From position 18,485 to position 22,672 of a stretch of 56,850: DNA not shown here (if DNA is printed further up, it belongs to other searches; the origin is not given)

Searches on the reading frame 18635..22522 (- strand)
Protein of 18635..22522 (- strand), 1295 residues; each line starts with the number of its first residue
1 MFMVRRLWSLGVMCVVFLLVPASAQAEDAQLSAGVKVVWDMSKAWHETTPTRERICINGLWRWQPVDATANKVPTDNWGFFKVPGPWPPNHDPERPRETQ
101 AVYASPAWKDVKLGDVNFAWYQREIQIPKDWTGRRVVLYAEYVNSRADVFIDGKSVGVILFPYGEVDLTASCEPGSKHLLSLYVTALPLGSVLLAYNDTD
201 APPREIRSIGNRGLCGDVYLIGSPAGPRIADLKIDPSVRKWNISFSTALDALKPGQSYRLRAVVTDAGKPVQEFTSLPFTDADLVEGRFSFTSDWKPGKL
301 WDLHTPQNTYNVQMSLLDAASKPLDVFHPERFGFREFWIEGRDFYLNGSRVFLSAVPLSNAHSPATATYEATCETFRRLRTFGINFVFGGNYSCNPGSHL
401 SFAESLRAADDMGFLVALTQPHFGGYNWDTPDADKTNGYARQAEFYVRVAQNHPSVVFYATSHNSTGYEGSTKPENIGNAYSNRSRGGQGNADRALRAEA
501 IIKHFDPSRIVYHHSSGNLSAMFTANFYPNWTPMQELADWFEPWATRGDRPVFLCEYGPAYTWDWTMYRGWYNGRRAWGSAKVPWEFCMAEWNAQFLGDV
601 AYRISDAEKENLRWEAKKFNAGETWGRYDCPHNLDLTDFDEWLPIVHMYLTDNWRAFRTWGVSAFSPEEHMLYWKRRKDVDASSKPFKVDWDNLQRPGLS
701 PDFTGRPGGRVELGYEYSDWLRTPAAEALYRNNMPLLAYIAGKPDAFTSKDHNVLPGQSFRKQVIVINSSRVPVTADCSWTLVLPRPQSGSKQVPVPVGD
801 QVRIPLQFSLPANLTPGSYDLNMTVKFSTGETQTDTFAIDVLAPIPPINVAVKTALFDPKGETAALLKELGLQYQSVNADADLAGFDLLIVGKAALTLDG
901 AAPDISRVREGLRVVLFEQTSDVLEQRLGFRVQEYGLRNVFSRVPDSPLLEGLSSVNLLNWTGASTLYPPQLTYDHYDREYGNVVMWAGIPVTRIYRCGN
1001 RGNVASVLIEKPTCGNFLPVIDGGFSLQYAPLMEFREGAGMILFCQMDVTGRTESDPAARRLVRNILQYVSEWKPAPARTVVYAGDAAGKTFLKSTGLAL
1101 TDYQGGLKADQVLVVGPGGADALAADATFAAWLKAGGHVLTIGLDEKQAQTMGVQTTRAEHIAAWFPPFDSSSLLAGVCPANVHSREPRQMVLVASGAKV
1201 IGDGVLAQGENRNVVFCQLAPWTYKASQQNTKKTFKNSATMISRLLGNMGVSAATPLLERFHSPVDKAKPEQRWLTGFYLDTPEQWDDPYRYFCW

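Call 20: search_protein_families(library=pfam, proteins=[window:18635-22522:-], max_evalue=0.0001)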
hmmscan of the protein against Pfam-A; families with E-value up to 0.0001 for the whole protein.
window:18635-22522:- (1295 aa): 2 families
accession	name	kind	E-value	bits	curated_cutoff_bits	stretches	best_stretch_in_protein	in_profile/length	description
PF02836.23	Glyco_hydro_2_C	-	7.3e-07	29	21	1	426-560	97-213/302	Glycosyl hydrolases family 2, TIM barrel domain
PF02837.24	Glyco_hydro_2_N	-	2e-05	25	28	1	57-158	4-106/169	Glycosyl hydrolases family 2, sugar binding domain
